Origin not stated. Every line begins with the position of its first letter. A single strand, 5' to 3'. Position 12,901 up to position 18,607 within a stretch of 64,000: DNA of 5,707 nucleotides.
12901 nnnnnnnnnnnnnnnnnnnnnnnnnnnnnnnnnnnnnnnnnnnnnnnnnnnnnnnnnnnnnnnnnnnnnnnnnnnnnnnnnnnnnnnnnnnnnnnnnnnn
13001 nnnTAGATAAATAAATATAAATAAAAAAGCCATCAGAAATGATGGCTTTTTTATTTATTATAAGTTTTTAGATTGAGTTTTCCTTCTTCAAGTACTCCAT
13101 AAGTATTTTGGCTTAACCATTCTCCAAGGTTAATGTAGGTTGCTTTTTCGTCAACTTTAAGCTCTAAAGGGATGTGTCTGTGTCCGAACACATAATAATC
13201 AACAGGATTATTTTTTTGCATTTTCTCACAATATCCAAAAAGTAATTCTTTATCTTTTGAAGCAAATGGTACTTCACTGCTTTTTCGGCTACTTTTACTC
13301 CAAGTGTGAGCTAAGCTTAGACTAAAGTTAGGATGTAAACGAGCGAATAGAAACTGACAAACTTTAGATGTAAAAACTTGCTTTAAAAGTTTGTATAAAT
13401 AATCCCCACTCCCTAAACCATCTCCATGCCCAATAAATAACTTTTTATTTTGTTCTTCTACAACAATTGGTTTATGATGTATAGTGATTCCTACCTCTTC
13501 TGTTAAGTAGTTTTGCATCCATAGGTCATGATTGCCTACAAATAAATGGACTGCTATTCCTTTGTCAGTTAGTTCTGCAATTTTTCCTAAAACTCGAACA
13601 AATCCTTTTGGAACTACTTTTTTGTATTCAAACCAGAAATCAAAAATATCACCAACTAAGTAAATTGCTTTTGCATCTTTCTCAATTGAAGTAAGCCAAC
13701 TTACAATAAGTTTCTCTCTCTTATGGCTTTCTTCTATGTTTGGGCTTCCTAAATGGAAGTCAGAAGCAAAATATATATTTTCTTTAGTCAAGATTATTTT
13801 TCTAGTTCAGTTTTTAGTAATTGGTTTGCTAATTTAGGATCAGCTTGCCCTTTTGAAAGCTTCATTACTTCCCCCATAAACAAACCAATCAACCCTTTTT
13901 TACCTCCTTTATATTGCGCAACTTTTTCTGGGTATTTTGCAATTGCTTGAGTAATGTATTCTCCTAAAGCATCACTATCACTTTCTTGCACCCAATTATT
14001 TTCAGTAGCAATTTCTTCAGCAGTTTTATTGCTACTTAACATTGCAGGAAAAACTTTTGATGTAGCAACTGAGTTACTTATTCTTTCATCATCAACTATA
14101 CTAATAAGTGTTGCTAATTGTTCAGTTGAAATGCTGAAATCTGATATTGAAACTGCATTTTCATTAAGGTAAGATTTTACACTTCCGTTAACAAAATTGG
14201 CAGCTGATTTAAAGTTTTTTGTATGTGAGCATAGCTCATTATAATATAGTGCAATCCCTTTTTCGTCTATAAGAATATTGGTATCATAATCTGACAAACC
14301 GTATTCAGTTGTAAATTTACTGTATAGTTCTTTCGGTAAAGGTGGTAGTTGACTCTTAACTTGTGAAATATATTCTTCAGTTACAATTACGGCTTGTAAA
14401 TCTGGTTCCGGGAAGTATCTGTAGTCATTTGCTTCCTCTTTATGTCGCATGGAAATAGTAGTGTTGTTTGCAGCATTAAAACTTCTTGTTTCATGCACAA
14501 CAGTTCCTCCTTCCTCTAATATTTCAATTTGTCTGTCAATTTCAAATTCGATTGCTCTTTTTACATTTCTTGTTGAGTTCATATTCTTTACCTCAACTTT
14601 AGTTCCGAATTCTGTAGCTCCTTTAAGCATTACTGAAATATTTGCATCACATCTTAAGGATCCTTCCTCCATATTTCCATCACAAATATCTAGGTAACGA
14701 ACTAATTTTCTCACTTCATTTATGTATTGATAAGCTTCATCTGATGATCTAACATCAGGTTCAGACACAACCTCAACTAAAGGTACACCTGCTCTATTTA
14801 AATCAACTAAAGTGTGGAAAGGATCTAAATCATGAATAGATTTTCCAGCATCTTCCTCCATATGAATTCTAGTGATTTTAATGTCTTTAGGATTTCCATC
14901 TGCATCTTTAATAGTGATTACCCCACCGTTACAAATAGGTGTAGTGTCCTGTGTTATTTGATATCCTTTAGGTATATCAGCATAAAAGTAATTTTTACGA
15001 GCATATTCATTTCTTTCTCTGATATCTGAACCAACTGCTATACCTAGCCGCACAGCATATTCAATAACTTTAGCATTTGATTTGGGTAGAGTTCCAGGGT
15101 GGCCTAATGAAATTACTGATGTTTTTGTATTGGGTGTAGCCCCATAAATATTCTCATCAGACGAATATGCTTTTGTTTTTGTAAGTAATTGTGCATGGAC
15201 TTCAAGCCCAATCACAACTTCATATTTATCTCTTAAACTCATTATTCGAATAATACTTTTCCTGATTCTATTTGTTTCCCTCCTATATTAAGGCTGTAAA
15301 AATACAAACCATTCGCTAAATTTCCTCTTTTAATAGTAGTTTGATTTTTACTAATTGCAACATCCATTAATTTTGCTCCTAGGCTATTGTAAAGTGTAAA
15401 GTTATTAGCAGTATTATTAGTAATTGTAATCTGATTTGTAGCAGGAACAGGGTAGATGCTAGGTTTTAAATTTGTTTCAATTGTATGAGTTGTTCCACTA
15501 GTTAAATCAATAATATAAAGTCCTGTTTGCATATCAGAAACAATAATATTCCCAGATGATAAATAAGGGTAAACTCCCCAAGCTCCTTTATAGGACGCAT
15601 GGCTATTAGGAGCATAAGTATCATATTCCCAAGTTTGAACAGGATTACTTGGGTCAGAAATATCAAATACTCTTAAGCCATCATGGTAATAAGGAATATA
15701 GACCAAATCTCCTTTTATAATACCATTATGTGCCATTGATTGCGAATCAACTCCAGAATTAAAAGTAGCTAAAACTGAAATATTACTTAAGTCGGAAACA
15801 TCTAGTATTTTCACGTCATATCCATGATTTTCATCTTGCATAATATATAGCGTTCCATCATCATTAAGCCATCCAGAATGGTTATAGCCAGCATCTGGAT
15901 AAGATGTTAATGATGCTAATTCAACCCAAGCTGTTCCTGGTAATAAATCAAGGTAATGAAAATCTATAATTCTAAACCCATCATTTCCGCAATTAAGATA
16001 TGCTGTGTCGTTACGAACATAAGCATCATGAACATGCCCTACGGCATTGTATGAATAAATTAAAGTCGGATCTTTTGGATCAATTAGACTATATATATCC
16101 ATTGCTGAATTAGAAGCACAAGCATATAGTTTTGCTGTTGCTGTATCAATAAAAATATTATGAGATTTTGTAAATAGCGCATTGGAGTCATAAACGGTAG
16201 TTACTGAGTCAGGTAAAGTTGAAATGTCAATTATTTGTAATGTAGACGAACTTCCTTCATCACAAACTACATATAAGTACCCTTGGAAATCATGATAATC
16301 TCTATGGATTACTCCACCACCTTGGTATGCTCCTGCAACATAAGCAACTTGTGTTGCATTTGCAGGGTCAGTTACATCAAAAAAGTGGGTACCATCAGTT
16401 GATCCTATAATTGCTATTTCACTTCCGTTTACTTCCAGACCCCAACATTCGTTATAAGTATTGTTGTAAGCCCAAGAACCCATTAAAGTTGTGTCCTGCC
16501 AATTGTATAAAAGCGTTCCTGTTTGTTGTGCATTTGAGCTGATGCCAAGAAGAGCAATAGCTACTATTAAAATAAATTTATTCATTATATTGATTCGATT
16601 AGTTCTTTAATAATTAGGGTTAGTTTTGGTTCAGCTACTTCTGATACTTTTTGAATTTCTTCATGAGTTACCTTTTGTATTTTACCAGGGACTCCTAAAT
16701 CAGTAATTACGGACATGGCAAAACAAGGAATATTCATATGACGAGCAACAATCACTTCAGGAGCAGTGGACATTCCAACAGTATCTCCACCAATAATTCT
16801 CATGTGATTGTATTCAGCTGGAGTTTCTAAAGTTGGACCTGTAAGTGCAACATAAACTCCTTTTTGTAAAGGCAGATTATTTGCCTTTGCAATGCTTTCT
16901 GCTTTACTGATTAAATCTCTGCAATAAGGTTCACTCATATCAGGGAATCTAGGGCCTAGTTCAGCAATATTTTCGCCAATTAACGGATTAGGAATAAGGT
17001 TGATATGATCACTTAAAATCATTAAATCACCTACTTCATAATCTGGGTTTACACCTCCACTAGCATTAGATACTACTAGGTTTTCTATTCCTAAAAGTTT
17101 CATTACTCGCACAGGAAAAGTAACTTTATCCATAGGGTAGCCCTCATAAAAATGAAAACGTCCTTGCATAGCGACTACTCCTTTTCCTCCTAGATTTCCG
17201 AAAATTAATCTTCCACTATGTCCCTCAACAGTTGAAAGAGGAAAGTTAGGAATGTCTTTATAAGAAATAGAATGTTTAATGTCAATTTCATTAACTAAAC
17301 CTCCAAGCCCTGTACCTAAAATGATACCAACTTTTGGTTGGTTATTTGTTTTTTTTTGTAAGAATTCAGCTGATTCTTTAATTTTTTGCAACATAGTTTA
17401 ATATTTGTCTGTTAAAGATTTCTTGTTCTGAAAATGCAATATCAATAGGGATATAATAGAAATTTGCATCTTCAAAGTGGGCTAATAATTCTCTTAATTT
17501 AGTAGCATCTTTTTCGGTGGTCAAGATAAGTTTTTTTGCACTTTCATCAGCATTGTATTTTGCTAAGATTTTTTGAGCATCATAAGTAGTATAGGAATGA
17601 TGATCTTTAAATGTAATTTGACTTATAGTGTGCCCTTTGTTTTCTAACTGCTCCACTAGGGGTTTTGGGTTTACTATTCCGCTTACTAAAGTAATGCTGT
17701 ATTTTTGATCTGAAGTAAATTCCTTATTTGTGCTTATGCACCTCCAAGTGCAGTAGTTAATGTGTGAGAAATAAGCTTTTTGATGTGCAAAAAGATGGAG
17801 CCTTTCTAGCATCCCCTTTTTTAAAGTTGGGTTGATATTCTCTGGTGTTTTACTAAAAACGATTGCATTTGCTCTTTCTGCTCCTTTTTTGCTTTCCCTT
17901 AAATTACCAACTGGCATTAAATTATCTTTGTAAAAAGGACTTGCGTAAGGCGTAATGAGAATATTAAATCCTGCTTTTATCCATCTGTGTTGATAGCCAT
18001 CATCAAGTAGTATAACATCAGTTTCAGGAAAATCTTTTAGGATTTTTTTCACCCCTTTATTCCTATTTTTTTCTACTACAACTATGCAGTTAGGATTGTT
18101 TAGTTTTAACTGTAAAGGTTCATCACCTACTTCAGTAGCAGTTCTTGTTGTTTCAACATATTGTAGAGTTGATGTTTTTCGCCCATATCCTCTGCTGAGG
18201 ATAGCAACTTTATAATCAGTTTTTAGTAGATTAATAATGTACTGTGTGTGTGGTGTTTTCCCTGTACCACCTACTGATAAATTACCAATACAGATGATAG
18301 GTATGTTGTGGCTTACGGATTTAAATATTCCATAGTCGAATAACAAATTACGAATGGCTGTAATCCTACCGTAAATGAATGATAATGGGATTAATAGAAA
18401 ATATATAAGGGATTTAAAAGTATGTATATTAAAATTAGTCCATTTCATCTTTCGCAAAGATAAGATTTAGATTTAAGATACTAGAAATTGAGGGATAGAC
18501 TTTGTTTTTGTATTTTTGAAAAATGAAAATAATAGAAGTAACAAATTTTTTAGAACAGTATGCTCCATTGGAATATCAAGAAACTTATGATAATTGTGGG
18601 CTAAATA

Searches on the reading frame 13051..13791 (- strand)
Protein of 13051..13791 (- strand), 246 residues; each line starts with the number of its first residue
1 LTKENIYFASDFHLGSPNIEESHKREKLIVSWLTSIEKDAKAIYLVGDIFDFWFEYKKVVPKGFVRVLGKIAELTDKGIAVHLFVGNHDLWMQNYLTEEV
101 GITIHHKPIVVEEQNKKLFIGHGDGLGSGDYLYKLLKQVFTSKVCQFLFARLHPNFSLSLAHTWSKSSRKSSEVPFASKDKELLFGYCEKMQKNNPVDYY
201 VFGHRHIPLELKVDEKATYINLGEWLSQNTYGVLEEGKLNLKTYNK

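Call 46: search_protein_families(library=pfam, proteins=[window:13051-13791:-], max_evalue=0.00001)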
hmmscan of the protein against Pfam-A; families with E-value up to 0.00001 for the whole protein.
window:13051-13791:- (246 aa): 2 families
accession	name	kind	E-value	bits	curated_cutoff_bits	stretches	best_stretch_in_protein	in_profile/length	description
PF00149.33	Metallophos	-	3.2e-08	34.7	21.5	1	6-208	3-191/191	Calcineurin-like phosphoesterase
PF12850.12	Metallophos_2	-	3.7e-07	30.7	27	0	6-129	3-93/154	Calcineurin-like phosphoesterase superfamily domain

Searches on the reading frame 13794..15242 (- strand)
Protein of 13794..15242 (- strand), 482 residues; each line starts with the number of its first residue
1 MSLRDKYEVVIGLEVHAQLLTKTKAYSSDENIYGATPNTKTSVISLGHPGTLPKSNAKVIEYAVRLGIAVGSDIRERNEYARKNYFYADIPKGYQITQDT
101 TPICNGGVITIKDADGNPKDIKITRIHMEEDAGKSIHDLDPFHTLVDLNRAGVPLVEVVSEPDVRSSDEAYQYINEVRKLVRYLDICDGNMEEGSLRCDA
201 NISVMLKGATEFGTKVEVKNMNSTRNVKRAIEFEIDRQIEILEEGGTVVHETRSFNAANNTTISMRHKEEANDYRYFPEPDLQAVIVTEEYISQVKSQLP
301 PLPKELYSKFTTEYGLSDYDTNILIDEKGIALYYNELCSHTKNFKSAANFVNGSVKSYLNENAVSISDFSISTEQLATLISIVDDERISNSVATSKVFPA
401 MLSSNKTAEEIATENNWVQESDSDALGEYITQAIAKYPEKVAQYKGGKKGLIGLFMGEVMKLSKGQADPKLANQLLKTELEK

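Call 46: search_protein_families(library=pfam, proteins=[window:13794-15242:-], max_evalue=0.00001)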
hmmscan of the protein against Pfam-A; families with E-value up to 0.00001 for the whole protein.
window:13794-15242:- (482 aa): 2 families
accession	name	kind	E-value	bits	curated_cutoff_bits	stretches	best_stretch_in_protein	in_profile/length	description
PF02934.20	GatB_N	-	4.6e-115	384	23.4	1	9-292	1-276/277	GatB/GatE catalytic domain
PF02637.23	GatB_Yqey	-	1.1e-38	132.9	27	1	333-480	2-148/148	GatB domain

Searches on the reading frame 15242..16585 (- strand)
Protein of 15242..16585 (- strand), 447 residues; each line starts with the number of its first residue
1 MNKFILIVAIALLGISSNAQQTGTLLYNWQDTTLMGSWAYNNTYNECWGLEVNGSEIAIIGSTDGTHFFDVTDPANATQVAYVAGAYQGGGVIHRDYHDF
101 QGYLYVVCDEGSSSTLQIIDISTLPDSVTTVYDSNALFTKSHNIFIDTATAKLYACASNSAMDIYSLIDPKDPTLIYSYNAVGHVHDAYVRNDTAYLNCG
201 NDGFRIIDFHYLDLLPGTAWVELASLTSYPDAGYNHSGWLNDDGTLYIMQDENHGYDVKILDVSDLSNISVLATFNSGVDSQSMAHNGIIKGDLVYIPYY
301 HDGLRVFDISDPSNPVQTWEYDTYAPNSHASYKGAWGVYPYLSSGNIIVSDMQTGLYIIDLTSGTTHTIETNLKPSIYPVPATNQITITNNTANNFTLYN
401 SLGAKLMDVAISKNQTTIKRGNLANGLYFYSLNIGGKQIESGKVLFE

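Call 46: search_protein_families(library=pfam, proteins=[window:15242-16585:-], max_evalue=0.00001)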
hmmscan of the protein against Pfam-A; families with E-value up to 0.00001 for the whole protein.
window:15242-16585:- (447 aa): 1 family
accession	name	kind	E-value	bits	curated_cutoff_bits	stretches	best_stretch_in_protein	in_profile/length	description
PF18962.6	Por_Secre_tail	-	3.7e-10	40.4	27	1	377-439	1-69/75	Secretion system C-terminal sorting domain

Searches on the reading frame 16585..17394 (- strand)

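Call 46: search_protein_families(library=pfam, proteins=[window:16585-17394:-], max_evalue=0.00001)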
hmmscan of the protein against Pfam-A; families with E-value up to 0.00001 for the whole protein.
window:16585-17394:- (269 aa): 1 family
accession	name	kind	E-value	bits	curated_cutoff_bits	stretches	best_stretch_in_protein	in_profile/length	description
PF01048.26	PNP_UDP_1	-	3.2e-54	184.2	25.1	1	21-267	1-233/233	Phosphorylase superfamily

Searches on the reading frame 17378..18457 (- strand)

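Call 46: search_protein_families(library=pfam, proteins=[window:17378-18457:-], max_evalue=0.00001)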
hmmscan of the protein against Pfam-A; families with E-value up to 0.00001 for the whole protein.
window:17378-18457:- (359 aa): 1 family
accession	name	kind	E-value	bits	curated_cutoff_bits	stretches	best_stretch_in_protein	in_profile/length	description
PF02606.20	LpxK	-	3.9e-82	276.4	27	1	20-355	3-326/328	Tetraacyldisaccharide-1-P 4'-kinase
